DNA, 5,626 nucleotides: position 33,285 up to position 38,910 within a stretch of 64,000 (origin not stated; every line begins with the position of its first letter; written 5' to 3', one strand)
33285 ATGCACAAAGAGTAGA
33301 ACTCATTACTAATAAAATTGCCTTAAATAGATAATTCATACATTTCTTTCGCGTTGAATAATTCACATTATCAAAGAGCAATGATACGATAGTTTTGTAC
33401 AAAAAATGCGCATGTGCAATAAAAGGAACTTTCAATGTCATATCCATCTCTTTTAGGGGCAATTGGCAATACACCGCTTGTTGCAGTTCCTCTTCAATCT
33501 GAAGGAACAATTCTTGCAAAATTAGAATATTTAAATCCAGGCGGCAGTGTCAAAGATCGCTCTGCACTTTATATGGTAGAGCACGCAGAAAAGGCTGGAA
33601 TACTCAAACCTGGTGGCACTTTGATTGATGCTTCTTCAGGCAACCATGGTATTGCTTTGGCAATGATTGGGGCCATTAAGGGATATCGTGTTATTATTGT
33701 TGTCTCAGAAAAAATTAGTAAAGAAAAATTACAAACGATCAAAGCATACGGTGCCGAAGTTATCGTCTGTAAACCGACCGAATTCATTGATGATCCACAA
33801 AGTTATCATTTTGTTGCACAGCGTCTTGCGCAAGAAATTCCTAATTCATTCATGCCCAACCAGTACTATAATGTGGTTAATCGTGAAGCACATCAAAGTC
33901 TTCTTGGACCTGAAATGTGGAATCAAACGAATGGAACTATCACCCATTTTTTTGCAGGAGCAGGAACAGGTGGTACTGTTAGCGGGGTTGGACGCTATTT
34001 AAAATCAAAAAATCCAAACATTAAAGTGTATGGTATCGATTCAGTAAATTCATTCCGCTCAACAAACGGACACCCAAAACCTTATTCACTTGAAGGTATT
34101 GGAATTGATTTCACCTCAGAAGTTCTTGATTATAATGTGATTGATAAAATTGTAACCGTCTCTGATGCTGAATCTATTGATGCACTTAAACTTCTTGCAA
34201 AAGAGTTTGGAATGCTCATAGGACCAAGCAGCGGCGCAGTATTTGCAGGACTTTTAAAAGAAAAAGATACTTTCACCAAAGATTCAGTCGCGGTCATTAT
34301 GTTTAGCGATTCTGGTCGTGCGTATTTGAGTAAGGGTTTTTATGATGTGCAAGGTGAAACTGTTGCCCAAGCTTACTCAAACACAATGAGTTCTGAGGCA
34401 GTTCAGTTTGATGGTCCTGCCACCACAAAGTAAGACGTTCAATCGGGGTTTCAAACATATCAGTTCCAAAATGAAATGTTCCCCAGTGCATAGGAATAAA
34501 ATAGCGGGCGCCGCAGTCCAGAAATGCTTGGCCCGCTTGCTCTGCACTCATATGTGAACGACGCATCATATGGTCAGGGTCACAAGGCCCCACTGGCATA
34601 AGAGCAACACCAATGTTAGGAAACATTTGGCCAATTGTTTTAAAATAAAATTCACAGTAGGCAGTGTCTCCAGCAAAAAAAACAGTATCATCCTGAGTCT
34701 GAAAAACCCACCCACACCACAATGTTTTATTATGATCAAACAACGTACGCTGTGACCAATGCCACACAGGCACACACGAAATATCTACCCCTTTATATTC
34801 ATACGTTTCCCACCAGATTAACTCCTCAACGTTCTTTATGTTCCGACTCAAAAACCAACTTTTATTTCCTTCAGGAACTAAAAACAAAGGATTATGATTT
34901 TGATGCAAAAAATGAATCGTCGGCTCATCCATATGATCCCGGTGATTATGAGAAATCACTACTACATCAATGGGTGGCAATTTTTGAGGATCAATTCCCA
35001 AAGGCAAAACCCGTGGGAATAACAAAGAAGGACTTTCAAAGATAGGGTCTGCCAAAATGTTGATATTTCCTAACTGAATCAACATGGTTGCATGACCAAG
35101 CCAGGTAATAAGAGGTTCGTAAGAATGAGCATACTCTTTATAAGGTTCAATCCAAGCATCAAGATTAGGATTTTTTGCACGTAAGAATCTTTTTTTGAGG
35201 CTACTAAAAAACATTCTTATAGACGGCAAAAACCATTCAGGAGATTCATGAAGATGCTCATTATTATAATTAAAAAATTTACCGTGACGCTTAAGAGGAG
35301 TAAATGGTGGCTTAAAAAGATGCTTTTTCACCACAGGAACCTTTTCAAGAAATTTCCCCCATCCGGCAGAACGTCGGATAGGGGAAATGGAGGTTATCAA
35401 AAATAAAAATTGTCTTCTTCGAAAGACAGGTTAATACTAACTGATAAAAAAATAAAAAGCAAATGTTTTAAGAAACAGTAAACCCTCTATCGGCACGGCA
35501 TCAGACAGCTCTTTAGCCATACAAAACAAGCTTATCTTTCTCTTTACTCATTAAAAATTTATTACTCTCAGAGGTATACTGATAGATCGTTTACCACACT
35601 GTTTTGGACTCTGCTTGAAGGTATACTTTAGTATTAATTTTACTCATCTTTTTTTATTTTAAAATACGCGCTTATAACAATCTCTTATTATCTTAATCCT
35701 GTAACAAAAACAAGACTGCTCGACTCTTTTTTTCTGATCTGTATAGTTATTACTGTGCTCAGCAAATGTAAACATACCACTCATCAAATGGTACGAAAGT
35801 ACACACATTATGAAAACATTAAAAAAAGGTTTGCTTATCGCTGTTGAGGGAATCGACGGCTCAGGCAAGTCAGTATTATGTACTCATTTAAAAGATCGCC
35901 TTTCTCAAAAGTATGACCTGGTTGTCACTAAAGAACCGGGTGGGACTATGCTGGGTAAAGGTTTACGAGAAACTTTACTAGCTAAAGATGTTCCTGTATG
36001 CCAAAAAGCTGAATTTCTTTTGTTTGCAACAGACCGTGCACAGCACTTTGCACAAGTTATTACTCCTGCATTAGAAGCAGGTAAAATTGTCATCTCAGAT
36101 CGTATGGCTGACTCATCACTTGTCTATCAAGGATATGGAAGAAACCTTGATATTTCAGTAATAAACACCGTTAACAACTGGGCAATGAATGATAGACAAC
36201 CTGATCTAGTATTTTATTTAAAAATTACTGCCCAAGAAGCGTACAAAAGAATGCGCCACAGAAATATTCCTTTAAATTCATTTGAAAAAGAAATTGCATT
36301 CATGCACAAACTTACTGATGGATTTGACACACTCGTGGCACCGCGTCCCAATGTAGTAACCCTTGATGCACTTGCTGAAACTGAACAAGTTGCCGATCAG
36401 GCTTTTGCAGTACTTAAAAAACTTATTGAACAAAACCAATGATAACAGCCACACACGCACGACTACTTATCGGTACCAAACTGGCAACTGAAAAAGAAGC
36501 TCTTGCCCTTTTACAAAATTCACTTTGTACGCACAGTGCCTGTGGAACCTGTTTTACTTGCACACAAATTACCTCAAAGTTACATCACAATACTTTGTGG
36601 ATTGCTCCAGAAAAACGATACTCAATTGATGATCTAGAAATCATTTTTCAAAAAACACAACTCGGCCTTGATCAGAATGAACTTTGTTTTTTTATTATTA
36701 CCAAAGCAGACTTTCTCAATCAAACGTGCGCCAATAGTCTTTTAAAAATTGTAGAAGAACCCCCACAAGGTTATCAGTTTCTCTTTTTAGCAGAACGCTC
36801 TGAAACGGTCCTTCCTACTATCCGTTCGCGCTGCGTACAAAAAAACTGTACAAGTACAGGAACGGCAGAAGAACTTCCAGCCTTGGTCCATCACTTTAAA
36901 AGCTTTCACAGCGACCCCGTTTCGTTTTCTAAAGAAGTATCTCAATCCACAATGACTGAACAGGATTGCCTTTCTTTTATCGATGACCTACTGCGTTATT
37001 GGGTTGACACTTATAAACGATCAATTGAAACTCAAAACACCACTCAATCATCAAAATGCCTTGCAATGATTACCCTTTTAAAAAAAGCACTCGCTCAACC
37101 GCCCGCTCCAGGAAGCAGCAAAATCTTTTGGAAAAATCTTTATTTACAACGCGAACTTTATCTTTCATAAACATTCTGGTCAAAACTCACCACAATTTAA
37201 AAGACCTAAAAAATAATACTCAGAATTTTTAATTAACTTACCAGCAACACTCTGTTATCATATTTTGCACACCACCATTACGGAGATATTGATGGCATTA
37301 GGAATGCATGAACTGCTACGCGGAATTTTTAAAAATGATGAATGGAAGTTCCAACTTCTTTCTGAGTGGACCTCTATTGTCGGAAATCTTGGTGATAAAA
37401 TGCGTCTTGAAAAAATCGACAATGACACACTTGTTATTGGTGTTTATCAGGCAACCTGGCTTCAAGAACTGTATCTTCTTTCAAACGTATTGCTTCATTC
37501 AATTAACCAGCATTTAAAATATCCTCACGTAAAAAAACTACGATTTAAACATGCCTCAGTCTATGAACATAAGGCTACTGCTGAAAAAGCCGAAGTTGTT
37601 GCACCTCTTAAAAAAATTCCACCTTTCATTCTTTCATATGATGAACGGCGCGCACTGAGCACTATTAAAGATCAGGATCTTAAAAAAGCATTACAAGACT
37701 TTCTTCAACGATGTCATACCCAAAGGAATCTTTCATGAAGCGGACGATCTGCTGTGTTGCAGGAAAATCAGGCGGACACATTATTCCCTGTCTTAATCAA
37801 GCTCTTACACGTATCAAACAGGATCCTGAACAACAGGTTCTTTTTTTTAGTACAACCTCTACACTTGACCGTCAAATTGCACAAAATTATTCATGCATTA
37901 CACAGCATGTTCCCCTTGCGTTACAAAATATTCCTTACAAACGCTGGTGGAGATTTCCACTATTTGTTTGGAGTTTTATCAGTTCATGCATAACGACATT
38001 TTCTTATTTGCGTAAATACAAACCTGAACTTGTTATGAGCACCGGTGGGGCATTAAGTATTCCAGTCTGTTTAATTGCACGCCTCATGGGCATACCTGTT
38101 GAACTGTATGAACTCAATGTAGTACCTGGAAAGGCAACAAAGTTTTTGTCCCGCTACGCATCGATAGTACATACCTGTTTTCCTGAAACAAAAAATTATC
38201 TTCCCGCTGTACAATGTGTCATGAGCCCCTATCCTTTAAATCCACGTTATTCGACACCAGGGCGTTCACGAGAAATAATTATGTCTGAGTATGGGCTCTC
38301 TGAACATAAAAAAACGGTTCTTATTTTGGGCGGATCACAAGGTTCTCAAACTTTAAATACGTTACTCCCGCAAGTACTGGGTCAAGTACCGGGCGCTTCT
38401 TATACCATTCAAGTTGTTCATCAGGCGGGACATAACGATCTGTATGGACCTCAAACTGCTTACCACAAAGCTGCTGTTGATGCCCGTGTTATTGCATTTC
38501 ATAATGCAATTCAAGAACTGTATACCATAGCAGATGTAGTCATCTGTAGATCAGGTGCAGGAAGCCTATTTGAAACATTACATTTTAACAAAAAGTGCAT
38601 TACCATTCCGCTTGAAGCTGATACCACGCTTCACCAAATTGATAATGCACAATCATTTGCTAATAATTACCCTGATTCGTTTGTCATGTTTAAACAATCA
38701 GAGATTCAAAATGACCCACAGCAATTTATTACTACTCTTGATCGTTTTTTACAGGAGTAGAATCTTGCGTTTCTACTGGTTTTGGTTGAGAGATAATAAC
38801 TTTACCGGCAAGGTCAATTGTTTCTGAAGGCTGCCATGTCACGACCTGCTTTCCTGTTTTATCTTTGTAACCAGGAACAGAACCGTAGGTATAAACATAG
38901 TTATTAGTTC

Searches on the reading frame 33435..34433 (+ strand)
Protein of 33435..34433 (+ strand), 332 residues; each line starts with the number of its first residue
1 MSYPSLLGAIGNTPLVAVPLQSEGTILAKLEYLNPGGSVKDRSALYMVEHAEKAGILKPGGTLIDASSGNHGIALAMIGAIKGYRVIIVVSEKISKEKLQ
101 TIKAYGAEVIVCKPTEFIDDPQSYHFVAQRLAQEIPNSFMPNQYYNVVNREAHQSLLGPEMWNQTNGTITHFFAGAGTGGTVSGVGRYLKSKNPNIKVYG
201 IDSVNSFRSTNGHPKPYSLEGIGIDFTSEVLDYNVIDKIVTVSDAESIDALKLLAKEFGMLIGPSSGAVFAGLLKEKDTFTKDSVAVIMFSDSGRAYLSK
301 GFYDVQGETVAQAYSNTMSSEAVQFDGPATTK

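Call 113: search_protein_families(library=pfam, proteins=[window:33435-34433:+], max_evalue=0.00001)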
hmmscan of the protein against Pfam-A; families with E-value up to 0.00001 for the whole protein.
window:33435-34433:+ (332 aa): 1 family
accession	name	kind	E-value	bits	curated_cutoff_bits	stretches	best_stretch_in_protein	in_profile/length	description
PF00291.31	PALP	-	8.6e-78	262.1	35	1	8-292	3-295/295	Pyridoxal-phosphate dependent enzyme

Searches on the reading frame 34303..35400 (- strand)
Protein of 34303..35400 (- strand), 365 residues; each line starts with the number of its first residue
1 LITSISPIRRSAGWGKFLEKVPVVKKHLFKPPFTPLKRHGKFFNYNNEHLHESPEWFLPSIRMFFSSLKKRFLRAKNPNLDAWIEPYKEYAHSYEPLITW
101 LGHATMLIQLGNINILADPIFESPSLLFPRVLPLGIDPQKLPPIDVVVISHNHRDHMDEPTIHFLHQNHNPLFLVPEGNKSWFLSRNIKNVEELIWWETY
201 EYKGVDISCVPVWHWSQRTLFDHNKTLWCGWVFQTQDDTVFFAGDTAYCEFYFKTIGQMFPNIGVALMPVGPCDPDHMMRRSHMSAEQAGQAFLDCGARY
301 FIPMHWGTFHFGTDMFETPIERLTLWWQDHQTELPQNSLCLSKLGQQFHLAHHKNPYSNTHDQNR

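Call 113: search_protein_families(library=pfam, proteins=[window:34303-35400:-], max_evalue=0.00001)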
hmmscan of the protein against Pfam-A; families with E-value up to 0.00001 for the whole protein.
window:34303-35400:- (365 aa): 2 families
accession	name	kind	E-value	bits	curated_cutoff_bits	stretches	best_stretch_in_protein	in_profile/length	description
PF12706.13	Lactamase_B_2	-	6.1e-35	121.1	27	1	114-306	2-200/200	Beta-lactamase superfamily domain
PF13483.12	Lactamase_B_3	-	7.9e-16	58.9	24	1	98-305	2-160/160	Beta-lactamase superfamily domain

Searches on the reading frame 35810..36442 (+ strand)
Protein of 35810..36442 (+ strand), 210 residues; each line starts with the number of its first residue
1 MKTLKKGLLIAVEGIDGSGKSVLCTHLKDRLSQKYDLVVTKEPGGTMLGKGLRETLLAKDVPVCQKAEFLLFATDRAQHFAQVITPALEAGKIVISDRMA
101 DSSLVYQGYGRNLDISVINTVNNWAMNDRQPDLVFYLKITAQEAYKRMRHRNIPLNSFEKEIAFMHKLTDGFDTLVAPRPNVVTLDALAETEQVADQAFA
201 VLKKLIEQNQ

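Call 113: search_protein_families(library=pfam, proteins=[window:35810-36442:+], max_evalue=0.00001)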
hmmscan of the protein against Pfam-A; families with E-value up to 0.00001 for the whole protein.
window:35810-36442:+ (210 aa): 4 families
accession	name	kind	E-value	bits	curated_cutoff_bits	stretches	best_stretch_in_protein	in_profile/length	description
PF02223.23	Thymidylate_kin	-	5.7e-45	153.7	27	1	12-197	1-184/185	Thymidylate kinase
PF01712.25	dNK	-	8e-07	29.5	27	1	10-175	1-166/203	Deoxynucleoside kinase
PF13238.12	AAA_18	-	9.1e-07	29.8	29.4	1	10-152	1-112/128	AAA domain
PF13521.12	AAA_28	-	9e-06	26.4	27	0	10-152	2-129/164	AAA domain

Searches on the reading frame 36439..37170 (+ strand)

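Call 113: search_protein_families(library=pfam, proteins=[window:36439-37170:+], max_evalue=0.00001)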
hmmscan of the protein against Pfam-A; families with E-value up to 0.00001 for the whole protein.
window:36439-37170:+ (243 aa): 1 family
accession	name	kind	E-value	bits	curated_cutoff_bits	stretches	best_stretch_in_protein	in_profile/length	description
PF13177.12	DNA_pol3_delta2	-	1.3e-25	90.7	27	1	5-134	19-154/161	DNA polymerase III, delta subunit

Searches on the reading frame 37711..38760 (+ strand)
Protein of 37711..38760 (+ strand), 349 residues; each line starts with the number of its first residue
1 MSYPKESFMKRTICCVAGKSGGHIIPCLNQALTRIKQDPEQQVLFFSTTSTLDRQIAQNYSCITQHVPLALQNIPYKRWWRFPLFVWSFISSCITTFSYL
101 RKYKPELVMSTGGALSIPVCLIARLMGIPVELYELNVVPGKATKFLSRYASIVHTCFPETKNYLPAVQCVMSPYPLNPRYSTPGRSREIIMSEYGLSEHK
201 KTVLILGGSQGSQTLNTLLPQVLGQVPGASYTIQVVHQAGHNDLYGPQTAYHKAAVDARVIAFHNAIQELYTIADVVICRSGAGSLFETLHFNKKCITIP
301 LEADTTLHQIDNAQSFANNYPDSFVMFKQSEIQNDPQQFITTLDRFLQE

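Call 113: search_protein_families(library=pfam, proteins=[window:37711-38760:+], max_evalue=0.00001)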
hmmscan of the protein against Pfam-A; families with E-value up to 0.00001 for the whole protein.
window:37711-38760:+ (349 aa): 2 families
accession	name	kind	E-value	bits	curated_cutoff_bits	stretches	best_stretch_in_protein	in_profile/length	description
PF04101.22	Glyco_tran_28_C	-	7.5e-27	94.8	22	1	202-332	1-128/166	Glycosyltransferase family 28 C-terminal domain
PF03033.26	Glyco_transf_28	-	8.9e-17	61.9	26.2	1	16-153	4-137/139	Glycosyltransferase family 28 N-terminal domain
